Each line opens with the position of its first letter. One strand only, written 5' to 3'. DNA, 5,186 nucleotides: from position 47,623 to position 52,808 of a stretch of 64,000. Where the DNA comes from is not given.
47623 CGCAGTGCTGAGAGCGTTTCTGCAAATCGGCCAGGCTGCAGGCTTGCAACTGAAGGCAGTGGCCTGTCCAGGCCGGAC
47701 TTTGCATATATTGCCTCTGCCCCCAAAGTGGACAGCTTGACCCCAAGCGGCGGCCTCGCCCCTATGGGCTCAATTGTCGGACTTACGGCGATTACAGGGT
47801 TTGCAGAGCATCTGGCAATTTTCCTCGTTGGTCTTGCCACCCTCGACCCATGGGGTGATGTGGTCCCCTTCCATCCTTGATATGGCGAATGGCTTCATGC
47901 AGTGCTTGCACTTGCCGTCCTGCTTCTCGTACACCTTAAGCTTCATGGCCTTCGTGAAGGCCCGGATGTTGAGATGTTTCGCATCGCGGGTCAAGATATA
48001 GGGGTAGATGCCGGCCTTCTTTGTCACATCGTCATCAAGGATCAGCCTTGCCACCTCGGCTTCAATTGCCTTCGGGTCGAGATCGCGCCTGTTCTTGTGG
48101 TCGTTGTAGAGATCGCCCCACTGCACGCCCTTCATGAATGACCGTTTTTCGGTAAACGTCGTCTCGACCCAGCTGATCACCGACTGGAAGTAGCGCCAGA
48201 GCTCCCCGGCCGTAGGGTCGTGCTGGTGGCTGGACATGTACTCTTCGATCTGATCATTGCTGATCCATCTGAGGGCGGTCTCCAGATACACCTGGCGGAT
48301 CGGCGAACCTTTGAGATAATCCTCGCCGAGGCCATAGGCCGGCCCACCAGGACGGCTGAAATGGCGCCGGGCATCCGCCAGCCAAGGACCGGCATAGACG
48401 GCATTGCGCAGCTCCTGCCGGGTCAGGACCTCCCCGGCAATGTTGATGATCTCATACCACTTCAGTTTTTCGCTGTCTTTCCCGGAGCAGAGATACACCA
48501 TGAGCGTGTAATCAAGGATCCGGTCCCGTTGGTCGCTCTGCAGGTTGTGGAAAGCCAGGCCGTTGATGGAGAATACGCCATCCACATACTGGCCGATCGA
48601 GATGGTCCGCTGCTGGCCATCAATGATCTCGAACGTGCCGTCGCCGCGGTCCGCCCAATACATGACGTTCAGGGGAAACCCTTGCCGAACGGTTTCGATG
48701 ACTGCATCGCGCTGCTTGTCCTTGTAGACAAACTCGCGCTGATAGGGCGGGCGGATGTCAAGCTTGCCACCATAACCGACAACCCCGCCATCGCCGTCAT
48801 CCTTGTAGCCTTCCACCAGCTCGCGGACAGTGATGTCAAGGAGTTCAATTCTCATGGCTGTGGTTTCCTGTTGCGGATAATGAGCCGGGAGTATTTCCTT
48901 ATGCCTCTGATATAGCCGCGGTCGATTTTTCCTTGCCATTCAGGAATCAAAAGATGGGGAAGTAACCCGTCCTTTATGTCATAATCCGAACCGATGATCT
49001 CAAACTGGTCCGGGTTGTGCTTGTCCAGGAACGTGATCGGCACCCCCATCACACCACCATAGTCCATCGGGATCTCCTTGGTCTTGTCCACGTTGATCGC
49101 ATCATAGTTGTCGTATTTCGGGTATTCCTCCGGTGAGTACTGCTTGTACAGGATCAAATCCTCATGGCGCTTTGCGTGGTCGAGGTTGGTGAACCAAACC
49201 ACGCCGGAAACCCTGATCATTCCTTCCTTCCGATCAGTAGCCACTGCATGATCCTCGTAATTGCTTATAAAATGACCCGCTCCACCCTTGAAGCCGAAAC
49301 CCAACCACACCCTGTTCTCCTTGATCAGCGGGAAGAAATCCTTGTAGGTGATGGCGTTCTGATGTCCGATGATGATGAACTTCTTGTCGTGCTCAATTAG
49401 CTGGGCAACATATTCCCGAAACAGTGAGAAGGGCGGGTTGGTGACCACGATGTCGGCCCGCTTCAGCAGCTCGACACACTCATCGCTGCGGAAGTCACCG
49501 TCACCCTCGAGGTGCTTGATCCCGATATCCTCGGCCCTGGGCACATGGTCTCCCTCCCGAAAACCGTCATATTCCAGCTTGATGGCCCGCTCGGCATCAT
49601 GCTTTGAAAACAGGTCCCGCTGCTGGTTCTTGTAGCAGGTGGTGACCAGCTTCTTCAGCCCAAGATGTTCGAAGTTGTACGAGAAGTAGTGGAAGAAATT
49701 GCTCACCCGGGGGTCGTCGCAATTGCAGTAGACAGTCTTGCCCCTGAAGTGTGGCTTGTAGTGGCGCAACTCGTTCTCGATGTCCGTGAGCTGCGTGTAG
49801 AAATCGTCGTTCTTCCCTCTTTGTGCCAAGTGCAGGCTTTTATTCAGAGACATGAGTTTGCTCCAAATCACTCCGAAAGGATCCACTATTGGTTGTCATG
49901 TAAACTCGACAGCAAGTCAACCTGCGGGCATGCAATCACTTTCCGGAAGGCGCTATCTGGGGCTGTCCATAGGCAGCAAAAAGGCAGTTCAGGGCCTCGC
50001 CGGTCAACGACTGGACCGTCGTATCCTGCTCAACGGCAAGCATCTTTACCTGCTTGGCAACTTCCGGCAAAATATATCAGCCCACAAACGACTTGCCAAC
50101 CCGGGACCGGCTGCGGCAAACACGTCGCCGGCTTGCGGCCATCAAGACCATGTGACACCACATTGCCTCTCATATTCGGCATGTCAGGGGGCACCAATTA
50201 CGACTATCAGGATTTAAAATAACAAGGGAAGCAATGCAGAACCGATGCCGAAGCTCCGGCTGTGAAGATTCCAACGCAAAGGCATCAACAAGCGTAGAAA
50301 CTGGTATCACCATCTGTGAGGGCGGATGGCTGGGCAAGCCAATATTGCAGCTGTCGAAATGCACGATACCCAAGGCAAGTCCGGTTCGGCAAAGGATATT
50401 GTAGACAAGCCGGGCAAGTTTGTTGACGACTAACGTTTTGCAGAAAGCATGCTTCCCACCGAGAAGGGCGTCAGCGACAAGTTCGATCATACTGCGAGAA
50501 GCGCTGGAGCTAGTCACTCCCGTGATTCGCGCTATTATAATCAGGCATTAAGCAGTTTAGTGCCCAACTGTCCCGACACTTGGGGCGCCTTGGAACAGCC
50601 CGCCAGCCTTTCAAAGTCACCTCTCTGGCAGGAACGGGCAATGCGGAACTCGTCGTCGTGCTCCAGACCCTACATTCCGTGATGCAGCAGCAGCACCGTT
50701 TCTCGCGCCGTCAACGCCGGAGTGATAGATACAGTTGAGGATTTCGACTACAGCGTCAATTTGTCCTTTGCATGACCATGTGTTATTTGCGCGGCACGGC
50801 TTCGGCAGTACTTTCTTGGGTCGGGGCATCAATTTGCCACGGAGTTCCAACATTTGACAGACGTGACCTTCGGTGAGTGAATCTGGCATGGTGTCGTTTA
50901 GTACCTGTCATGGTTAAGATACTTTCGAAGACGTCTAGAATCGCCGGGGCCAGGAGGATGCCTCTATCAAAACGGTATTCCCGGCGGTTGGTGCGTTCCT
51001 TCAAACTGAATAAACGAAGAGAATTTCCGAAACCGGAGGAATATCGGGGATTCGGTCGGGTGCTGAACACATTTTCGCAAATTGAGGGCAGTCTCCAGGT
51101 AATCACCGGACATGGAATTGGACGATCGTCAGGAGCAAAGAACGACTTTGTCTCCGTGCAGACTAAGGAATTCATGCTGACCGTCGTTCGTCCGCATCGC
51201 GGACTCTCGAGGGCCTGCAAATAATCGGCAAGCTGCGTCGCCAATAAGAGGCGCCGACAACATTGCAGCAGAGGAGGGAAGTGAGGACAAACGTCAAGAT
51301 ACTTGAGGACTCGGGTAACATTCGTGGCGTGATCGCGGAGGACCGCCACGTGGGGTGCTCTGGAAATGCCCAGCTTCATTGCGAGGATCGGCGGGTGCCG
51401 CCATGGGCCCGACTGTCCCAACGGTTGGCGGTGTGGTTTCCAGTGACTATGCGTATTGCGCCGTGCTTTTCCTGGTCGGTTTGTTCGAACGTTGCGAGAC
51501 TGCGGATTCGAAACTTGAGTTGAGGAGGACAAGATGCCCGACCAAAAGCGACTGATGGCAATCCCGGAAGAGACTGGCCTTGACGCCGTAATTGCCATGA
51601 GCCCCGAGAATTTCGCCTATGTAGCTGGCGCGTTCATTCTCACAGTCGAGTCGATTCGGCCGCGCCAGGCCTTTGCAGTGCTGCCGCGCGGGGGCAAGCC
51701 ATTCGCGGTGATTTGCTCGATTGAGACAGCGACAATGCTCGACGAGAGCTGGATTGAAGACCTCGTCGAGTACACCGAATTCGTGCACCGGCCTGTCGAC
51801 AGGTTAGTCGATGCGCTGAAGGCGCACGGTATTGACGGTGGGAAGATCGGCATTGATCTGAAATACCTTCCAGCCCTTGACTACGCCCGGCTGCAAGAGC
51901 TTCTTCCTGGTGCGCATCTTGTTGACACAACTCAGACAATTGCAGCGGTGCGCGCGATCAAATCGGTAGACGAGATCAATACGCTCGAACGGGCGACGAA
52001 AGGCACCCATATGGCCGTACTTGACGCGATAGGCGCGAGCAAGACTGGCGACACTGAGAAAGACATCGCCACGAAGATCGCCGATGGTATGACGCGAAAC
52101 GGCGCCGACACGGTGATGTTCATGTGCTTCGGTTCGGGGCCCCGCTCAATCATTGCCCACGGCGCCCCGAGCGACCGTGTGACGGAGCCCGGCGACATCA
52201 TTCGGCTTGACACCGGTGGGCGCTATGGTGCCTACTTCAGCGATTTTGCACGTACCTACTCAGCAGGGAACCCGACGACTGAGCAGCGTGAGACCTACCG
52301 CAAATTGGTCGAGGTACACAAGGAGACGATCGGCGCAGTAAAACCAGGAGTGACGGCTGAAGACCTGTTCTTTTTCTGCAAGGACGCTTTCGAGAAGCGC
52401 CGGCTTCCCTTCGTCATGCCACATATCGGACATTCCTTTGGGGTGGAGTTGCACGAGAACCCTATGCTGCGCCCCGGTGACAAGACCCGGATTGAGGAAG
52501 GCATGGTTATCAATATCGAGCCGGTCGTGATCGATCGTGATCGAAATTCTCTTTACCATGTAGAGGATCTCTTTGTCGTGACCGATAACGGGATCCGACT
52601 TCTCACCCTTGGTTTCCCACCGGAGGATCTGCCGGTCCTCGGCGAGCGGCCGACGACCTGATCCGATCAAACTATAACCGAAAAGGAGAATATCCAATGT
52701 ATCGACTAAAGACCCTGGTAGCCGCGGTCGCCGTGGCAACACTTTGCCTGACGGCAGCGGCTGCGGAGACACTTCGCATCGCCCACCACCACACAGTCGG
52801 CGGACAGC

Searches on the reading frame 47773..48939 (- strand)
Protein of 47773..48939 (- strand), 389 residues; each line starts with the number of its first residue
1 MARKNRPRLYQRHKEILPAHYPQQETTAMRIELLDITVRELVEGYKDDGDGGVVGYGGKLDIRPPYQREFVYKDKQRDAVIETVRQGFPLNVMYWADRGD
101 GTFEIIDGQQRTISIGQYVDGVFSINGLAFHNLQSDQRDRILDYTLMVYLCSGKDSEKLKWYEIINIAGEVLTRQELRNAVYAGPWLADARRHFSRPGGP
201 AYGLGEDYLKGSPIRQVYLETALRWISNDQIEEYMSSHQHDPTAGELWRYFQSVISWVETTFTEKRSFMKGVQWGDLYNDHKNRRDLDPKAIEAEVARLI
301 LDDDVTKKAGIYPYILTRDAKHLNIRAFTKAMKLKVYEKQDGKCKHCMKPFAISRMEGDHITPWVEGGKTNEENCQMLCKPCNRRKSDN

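Call 21: search_protein_families(library=pfam, proteins=[window:47773-48939:-], max_evalue=0.001)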
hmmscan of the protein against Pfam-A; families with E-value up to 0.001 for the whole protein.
window:47773-48939:- (389 aa): 3 families
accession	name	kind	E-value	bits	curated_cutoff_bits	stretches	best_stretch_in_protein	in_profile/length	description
PF03235.19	GmrSD_N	-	2.4e-16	60.9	33.2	1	62-182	13-198/199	GmrSD restriction endonuclease, N-terminal domain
PF01844.29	HNH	-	2.8e-14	53.4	21.4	1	344-388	1-46/47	HNH endonuclease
PF14279.12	HNH_5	-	3.1e-08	33.9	27.5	1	344-388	1-45/56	HNH endonuclease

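Call 22: search_protein_families(library=padloc, proteins=[window:47773-48939:-], max_evalue=0.01)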
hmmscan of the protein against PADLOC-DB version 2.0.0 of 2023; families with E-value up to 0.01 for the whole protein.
window:47773-48939:- (389 aa): 5 families
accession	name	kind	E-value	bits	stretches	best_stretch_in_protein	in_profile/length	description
PDLC03418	REase_II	-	4.3e-132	438.8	1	31-388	3-371/372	Type II restriction enzyme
PDLC03877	NsnA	-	4.5e-25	86.7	1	28-186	43-204/385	-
PDLC04027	PD-T4-2_A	-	2.2e-07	28.3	1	58-120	50-113/363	-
PDLC03478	REase_II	-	0.003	15.3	1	332-387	100-159/219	Type II restriction enzyme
PDLC01256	Cas9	-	0.0046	13.8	1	329-388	499-561/711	"CAS-II-A,CAS-II-B,CAS-II-C; effector__SPE"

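Call 23: search_protein_families(library=ncbifam, proteins=[window:47773-48939:-], max_evalue=0.01)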
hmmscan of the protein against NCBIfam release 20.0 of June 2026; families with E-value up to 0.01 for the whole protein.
window:47773-48939:- (389 aa): 2 families
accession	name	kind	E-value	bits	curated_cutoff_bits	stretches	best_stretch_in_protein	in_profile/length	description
NF049971.1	CRISPR_Cas9d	exception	4.8e-06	25.5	375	1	326-388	530-595/986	type II CRISPR RNA-guided endonuclease Cas9d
NF040563.1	guided_IscB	equivalog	9.3e-06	25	175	1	332-388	183-237/314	RNA-guided endonuclease IscB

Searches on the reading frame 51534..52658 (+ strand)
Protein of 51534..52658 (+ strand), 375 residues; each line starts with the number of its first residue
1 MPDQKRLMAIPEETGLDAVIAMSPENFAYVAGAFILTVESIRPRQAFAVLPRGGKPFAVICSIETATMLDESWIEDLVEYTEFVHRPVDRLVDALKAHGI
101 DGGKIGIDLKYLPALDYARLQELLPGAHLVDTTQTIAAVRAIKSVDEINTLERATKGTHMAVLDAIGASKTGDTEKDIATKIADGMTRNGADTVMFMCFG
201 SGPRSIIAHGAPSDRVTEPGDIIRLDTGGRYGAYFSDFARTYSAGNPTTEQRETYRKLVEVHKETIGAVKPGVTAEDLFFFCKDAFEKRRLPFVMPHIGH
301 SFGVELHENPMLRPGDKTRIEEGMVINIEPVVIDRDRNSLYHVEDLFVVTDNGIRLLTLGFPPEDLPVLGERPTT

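Call 40: search_protein_families(library=pfam, proteins=[window:51534-52658:+], max_evalue=0.001)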
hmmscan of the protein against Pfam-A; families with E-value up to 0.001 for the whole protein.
window:51534-52658:+ (375 aa): 2 families
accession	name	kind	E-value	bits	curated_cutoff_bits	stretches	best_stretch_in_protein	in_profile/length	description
PF00557.29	Peptidase_M24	-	6.7e-43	147.3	23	1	155-351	7-208/208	Metallopeptidase family M24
PF01321.24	Creatinase_N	-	1.4e-17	64.8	22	1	5-142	3-128/128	Creatinase/Prolidase N-terminal domain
